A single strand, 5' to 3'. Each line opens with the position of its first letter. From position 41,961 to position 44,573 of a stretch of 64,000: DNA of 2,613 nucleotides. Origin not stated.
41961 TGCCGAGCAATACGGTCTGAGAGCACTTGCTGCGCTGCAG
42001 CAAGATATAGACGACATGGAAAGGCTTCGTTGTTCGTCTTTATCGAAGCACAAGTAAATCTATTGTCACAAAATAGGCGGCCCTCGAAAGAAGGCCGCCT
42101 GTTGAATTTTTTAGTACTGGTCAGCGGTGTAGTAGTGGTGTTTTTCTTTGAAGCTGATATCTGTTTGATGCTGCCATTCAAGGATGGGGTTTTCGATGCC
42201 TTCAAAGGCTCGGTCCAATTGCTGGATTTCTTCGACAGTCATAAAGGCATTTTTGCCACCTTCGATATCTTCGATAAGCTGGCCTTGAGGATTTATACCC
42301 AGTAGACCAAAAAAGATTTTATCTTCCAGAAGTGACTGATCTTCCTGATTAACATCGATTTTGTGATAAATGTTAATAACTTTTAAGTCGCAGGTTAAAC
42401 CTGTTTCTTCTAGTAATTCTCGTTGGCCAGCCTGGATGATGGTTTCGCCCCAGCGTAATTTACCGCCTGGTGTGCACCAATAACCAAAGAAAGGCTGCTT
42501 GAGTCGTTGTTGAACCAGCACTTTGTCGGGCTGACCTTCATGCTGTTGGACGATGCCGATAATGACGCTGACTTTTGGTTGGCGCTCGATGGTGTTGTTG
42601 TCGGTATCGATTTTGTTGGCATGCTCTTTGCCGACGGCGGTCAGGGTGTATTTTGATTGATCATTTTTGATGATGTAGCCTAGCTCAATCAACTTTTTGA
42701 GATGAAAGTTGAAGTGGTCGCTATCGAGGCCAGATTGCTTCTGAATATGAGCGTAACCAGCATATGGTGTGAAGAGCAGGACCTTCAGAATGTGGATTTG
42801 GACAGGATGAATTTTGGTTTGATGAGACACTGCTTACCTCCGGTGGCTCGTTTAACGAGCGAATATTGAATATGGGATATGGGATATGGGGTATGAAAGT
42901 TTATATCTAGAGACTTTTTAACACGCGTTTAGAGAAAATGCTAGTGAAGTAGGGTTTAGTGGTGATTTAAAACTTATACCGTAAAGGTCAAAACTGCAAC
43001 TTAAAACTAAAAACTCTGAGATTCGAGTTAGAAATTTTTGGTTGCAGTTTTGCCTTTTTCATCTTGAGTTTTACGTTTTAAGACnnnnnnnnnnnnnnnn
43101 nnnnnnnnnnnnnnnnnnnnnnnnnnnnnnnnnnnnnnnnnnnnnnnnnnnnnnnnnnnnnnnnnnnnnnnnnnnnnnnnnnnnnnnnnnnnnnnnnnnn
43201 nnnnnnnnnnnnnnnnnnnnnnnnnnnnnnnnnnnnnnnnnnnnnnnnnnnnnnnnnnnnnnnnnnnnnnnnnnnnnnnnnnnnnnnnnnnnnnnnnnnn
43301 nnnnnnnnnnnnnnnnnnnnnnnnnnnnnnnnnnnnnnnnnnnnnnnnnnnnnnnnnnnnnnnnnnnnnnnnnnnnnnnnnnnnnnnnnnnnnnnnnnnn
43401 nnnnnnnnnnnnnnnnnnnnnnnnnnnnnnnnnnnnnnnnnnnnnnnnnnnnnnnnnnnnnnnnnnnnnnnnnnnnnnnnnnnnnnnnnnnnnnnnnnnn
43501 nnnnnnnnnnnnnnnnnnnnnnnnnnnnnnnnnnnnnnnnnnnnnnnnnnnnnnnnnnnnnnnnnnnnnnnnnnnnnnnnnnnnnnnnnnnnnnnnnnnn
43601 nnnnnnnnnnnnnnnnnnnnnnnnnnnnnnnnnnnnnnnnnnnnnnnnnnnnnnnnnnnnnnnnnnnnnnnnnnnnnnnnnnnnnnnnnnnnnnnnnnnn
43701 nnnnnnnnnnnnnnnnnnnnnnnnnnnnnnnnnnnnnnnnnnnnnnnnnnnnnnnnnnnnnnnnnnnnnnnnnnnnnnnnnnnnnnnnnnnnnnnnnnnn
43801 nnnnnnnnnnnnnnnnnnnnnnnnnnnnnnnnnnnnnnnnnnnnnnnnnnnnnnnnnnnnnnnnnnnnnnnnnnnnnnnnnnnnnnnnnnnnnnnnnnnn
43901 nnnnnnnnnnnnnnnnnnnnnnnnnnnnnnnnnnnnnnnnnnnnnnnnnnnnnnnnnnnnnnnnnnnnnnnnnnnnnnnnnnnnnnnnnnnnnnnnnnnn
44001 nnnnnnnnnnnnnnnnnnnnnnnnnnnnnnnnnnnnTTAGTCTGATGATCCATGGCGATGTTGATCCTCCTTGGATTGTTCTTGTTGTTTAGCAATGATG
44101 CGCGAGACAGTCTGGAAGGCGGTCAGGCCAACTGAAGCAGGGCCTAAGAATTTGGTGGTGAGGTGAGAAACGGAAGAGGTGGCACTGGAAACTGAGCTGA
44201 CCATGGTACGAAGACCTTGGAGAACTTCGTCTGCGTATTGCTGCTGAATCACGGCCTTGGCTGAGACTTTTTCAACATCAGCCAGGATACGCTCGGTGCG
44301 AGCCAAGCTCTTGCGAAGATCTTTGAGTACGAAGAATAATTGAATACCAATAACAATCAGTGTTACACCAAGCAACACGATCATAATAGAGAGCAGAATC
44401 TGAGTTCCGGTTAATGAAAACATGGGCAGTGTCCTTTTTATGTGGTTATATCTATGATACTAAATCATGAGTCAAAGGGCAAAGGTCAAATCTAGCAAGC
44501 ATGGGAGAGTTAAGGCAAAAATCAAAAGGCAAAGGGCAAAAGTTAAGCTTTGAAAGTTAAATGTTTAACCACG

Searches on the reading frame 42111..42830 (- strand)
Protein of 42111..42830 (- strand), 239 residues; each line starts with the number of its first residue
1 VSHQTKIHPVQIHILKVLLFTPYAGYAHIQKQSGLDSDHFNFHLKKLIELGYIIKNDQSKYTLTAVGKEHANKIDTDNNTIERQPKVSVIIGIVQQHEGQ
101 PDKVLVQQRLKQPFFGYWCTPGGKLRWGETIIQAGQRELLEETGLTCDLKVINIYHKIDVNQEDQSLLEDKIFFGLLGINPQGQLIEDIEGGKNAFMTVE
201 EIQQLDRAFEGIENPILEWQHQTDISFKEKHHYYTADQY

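Call 31: search_protein_families(library=pfam, proteins=[window:42111-42830:-], max_evalue=0.01)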
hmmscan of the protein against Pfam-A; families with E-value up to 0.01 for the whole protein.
window:42111-42830:- (239 aa): 4 families
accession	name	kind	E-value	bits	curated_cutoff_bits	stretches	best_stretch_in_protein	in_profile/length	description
PF00293.34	NUDIX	-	4.7e-16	59.4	21.1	1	93-210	9-125/134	NUDIX domain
PF14947.12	HTH_45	-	0.00011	22.6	25.5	1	26-76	22-71/77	Winged helix-turn-helix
PF24038.1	DUF7347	-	0.00019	22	27.6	1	10-72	12-75/77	Domain of unknown function (DUF7347)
PF13412.12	HTH_24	-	0.0047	16.9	21.9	0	11-53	5-47/48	Winged helix-turn-helix DNA-binding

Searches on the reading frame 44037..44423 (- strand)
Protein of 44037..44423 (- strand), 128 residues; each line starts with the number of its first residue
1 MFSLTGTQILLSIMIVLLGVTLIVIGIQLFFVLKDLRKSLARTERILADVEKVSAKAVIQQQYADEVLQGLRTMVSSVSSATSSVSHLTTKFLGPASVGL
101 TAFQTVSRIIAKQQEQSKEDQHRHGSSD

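Call 31: search_protein_families(library=pfam, proteins=[window:44037-44423:-], max_evalue=0.01)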
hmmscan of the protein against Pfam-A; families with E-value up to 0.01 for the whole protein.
window:44037-44423:- (128 aa): 1 family
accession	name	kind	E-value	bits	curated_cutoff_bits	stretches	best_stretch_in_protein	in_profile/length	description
PF06103.16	DUF948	-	0.002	18.7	37.2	1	16-90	4-75/89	Bacterial protein of unknown function (DUF948)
